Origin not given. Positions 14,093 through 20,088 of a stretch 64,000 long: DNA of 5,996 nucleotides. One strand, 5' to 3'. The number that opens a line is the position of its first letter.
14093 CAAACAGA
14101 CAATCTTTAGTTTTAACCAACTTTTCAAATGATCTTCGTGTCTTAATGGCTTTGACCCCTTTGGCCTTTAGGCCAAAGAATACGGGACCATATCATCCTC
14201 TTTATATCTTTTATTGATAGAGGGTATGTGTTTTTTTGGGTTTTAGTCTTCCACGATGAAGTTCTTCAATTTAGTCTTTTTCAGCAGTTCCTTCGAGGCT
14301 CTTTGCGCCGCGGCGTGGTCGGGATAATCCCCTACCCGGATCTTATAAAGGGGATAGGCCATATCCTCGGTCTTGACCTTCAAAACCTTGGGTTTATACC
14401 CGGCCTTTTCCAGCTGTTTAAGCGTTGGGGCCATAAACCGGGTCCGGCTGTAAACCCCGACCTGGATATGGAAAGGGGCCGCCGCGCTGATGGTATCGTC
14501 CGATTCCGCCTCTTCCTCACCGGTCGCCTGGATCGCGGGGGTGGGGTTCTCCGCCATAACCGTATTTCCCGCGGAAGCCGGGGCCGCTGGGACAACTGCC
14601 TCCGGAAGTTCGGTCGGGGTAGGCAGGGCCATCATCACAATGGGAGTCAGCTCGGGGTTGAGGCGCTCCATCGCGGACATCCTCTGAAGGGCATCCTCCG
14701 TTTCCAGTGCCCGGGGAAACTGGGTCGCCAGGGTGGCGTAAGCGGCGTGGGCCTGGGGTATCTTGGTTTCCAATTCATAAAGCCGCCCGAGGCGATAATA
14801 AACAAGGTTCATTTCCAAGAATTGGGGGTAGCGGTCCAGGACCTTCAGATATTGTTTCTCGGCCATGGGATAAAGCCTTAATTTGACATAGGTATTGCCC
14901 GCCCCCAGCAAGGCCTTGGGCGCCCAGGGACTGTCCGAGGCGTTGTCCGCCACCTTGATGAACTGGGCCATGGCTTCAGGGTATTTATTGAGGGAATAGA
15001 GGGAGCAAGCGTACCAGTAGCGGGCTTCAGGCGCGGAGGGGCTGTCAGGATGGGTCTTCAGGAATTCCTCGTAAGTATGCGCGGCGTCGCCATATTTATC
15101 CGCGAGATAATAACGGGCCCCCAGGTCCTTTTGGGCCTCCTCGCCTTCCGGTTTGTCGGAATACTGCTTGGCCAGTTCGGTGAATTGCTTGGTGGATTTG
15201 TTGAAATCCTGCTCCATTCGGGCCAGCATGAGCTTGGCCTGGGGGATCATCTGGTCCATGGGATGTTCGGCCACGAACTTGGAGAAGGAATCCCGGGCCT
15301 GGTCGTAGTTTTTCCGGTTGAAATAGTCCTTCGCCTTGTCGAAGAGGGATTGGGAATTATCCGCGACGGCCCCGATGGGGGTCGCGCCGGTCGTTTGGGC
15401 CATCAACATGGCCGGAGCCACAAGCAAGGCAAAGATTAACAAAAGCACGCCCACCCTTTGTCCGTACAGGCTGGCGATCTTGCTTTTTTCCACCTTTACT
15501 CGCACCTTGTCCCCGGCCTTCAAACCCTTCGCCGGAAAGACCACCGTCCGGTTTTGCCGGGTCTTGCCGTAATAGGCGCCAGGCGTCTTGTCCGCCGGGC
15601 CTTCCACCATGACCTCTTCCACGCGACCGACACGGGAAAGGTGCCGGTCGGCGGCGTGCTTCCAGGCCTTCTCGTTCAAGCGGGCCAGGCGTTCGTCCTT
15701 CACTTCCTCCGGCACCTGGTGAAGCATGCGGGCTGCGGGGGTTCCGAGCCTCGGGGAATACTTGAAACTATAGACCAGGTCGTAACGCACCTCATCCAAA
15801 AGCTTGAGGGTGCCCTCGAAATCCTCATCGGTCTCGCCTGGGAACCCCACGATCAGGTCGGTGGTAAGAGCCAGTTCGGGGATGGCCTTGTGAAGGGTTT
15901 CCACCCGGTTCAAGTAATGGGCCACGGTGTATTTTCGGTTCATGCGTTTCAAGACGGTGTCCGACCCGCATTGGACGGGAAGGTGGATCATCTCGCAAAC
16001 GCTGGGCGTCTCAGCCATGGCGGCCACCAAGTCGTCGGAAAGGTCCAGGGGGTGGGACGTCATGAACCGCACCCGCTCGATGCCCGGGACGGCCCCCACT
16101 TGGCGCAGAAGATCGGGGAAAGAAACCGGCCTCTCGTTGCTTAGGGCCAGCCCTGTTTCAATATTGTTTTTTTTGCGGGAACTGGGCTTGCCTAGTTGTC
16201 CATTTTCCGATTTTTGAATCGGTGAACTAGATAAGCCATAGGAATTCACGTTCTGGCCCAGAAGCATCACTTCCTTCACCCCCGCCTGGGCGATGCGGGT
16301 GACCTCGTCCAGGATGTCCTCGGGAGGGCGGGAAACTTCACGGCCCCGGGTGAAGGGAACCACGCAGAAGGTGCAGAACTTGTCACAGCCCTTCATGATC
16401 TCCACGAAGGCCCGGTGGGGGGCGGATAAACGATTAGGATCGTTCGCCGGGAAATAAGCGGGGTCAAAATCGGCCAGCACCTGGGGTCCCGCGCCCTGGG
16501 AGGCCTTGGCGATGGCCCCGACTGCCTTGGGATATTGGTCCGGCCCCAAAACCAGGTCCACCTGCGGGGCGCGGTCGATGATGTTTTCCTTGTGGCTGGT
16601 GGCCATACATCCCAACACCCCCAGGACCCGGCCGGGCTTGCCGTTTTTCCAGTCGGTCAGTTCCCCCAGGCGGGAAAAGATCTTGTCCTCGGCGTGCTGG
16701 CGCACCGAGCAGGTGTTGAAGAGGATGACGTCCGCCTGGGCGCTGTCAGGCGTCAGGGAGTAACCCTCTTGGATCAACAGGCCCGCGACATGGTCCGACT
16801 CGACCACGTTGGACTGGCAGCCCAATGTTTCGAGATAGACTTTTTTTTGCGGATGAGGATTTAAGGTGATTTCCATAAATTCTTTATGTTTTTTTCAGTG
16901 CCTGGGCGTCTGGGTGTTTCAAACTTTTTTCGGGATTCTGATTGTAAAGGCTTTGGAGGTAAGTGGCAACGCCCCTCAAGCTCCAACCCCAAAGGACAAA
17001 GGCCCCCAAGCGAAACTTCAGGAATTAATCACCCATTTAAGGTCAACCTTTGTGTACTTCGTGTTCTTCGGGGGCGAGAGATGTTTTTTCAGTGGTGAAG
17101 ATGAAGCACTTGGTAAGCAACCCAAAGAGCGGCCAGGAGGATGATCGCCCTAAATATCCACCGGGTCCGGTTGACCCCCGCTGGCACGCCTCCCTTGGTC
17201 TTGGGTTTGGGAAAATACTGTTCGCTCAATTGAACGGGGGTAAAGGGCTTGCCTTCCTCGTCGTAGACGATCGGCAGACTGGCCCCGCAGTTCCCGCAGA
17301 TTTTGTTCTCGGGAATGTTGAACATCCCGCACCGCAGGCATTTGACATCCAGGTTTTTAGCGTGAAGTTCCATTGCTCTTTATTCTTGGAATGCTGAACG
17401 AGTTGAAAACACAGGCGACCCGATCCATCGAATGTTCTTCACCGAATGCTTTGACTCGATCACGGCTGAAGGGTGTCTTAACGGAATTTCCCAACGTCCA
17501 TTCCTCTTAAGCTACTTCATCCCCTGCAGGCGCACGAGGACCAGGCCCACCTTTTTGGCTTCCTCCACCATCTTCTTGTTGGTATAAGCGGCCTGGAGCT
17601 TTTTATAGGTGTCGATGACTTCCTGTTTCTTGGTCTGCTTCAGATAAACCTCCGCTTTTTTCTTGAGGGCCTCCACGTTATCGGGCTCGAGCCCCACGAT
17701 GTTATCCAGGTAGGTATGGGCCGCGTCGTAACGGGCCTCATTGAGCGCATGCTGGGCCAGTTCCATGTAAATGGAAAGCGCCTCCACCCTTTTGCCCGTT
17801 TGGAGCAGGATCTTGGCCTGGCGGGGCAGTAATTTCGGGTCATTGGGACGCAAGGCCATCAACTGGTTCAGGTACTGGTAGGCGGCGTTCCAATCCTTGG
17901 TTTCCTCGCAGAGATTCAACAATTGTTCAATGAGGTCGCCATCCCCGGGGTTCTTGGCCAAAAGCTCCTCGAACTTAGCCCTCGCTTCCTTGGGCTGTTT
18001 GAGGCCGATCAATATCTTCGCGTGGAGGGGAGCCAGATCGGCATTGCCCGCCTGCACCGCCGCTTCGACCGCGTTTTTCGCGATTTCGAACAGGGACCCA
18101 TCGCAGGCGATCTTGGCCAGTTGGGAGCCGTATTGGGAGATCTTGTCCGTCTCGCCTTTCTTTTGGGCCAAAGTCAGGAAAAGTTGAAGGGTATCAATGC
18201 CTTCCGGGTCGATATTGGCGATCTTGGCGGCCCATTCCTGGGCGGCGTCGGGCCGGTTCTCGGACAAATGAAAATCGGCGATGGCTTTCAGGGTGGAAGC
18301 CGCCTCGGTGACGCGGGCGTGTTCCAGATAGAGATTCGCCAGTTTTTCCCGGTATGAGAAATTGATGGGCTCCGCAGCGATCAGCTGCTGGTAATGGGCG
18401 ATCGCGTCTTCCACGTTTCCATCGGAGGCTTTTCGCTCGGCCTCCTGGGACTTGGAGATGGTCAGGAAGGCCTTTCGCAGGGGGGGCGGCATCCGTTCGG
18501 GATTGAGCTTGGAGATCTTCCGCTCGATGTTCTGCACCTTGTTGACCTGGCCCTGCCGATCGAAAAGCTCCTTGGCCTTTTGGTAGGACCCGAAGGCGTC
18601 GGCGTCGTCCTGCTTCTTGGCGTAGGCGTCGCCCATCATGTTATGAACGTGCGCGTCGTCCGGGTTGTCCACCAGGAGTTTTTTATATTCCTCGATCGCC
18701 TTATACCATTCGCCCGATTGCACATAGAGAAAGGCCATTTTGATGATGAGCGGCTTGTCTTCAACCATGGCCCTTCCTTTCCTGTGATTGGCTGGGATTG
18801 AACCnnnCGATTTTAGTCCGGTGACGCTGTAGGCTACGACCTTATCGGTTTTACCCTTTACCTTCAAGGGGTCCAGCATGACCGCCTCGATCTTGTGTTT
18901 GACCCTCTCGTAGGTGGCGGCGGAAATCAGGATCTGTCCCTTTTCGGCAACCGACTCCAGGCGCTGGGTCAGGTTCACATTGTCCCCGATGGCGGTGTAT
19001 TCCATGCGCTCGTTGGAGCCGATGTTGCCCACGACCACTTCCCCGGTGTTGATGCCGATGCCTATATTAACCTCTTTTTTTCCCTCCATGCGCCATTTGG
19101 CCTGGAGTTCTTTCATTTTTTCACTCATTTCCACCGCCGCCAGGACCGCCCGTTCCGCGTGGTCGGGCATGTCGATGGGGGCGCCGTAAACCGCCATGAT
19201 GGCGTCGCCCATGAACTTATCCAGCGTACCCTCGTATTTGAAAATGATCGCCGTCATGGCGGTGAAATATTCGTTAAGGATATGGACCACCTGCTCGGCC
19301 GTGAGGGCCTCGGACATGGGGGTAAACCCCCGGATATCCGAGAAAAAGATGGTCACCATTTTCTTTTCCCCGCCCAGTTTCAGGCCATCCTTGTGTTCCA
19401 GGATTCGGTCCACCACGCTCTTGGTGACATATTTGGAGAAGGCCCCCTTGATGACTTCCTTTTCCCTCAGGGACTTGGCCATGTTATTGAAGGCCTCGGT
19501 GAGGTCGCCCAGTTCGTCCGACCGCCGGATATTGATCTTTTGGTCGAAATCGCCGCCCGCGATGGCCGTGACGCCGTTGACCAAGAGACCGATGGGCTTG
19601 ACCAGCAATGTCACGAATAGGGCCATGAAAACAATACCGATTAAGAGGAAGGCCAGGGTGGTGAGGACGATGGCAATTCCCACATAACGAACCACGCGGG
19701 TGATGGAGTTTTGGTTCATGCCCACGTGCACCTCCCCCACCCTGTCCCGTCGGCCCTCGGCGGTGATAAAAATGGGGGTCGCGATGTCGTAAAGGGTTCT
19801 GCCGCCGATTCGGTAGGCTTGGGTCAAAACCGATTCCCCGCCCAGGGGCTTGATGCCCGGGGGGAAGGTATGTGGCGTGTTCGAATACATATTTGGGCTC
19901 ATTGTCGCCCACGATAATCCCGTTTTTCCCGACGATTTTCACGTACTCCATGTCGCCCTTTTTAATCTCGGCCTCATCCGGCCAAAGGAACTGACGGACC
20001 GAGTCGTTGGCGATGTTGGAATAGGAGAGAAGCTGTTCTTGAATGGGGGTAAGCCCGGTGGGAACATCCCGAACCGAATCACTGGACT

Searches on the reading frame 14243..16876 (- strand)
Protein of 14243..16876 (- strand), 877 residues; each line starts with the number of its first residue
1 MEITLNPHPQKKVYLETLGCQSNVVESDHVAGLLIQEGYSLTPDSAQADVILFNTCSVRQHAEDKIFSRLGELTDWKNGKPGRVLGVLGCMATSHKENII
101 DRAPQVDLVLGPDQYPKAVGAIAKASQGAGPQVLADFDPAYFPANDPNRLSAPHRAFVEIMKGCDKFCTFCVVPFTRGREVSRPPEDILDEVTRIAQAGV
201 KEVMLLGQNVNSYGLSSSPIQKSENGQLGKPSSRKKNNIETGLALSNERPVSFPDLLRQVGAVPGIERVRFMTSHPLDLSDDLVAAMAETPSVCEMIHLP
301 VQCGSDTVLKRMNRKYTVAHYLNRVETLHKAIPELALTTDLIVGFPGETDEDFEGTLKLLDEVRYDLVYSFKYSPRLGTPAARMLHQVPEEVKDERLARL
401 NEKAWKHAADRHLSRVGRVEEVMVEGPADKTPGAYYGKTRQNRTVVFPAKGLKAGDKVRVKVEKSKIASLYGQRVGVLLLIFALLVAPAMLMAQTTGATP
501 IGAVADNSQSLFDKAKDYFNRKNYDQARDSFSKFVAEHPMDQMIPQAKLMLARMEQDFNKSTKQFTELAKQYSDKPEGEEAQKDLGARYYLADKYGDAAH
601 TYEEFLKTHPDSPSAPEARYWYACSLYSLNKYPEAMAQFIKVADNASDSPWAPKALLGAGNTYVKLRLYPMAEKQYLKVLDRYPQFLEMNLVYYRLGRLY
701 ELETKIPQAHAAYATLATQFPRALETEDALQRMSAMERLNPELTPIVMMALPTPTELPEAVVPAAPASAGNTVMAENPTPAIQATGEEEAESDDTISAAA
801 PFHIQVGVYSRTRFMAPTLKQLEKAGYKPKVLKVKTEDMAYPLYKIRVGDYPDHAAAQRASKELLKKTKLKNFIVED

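Call 28: find_encoding_contigs(protein=window:14243-16876:-, flank=10000, max_places=4)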
Protein window:14243-16876:- (877 aa): no gene with exactly this product is on record in the collection.

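Call 78: search_protein_families(library=ncbifam, proteins=[window:14243-16876:-], max_evalue=0.0001)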
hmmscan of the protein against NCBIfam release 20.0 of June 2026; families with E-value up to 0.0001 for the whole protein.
window:14243-16876:- (877 aa): 19 families
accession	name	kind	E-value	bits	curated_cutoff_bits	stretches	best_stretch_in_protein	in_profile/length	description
TIGR01574.1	miaB-methiolase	equivalog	4.7e-139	464.2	355.3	2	248-473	210-435/437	tRNA (N6-isopentenyl adenosine(37)-C2)-methylthiotransferase MiaB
TIGR00089.1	TIGR00089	subfamily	1.9e-137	458.6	251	1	12-472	1-429/429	MiaB/RimO family radical SAM methylthiotransferase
NF010916.0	PRK14336.1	equivalog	1.9e-91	306.9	606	2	252-475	192-413/418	tRNA (N6-isopentenyl adenosine(37)-C2)-methylthiotransferase MiaB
TIGR01579.1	MiaB-like-C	equivalog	1.3e-87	294.8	357.05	2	249-460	204-414/416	tRNA (N(6)-L-threonylcarbamoyladenosine(37)-C(2))-methylthiotransferase MtaB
TIGR01125.1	TIGR01125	equivalog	6.9e-85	285.7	356.95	1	12-470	1-430/432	30S ribosomal protein S12 methylthiotransferase RimO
TIGR01578.1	MiaB-like-B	hypoth_equivalog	5.4e-72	242.9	314.7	2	252-473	199-419/421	tRNA (N(6)-L-threonylcarbamoyladenosine(37)-C(2))-methylthiotransferase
TIGR02795.1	tol_pal_ybgF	equivalog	6.7e-30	104.1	90.1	2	579-685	2-108/119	tol-pal system protein YbgF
TIGR03302.1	OM_YfiO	subfamily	1.2e-23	83.8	81.4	3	555-627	46-118/239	outer membrane protein assembly factor BamD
TIGR04014.1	B12_SAM_MJ_0865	equivalog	1.3e-20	73.6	360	2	253-393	230-366/434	methyl-coenzyme M reductase glutamine C-methyltransferase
TIGR04013.1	B12_SAM_MJ_1487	hypoth_equivalog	7e-19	67.9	251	1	295-402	267-374/382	TIGR04013 family B12-binding domain/radical SAM domain-containing protein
TIGR04479.1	bcpD_PhpK_rSAM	subfamily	7.3e-15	54.3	600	1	282-367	332-413/504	PhpK family radical SAM P-methyltransferase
NF008068.0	PRK10803.1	equivalog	1.6e-07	31.5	383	1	593-684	157-248/263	cell division protein CpoB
NF047371.1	FlcA_CTERM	equivalog_domain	5.2e-07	28.5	300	1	508-682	366-536/646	periplasmic flagellar collar protein FlcA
TIGR02917.1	PEP_TPR_lipo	equivalog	8.5e-07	27.2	312.2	1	507-720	498-699/899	XrtA/PEP-CTERM system TPR-repeat protein PrsT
NF052312.1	T9SS_PorW_SprE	equivalog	9.3e-07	27.9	250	0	506-583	635-715/716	type IX secretion system periplasmic lipoprotein PorW/SprE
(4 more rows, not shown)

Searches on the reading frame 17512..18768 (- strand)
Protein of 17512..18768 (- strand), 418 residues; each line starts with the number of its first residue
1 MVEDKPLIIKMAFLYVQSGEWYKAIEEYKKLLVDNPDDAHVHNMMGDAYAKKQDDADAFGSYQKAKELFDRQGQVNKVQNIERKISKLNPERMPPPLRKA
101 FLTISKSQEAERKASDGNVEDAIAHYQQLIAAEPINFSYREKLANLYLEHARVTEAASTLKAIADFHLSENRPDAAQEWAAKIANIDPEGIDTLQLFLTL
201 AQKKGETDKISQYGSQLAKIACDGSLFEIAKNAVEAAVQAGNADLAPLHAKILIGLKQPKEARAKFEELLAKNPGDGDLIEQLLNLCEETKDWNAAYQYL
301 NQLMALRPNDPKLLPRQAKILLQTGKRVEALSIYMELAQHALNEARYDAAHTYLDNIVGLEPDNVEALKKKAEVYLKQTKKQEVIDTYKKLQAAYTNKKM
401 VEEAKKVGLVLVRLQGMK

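Call 78: search_protein_families(library=ncbifam, proteins=[window:17512-18768:-], max_evalue=0.0001)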
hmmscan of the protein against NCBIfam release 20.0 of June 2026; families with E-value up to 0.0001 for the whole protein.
window:17512-18768:- (418 aa): 14 families
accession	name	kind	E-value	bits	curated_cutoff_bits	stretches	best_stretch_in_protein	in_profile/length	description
TIGR02917.1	PEP_TPR_lipo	equivalog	3.1e-25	88.2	312.2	3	11-68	437-494/899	XrtA/PEP-CTERM system TPR-repeat protein PrsT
NF008520.0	PRK11447.1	equivalog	2e-15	55.7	858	1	171-383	42-253/1157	cellulose synthase complex outer membrane protein BcsC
NF052243.1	T4PFormProtSgmX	equivalog_domain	1.9e-13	49.6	1800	1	4-191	2-199/1065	type IV pili formation protein SgmX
TIGR02521.1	type_IV_pilW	equivalog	2.5e-13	50.1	154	1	9-75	35-101/234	type IV pilus biogenesis/stability protein PilW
NF040959.1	MamA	equivalog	2.5e-13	50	200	1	332-415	38-119/204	magnetosome protein MamA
TIGR00540.1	TPR_hemY_coli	hypoth_equivalog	4.4e-12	45.5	142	0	250-335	301-383/385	heme biosynthesis-associated TPR protein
NF052415.1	T3SS_chap_SctY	equivalog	1.1e-11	45.2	70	0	245-335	8-101/106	type III secretion apparatus assembly chaperone SctY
TIGR02552.1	LcrH_SycD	equivalog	2.7e-10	40.1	104.8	0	260-342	35-117/136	SycD/LcrH family type III secretion system chaperone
NF008757.0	PRK11788.1-5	equivalog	5.3e-09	35.7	363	1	260-393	124-242/388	lipopolysaccharide assembly protein LapB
NF002725.1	PRK02603.1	equivalog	2.2e-07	31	143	1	8-75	75-142/173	photosystem I assembly protein Ycf3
NF052400.1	M48_BAM_BepA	equivalog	7.8e-07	28.2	570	0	252-398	316-459/483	beta-barrel assembly-enhancing protease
NF033920.0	C39_PA2778_fam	equivalog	5.5e-06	26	150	0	253-331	166-244/255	PA2778 family cysteine peptidase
NF033762.1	social_mot_Tgl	equivalog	8.6e-06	25.3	225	0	16-68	42-95/252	social motility TPR repeat lipoprotein Tgl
NF047371.1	FlcA_CTERM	equivalog_domain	1.5e-05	23.7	300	0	10-73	478-541/646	periplasmic flagellar collar protein FlcA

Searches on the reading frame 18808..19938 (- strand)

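Call 34: search_protein_families(library=pfam, proteins=[window:18808-19938:-], max_evalue=0.001)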
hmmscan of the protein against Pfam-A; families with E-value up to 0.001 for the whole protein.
window:18808-19938:- (377 aa): 2 families
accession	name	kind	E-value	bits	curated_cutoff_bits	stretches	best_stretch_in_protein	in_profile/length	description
PF00211.25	Guanylate_cyc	-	2.2e-34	119.1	21.9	1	192-372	6-181/183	Adenylate and Guanylate cyclase catalytic domain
PF00672.30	HAMP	-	3.5e-14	53.3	25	1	110-159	4-53/53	HAMP domain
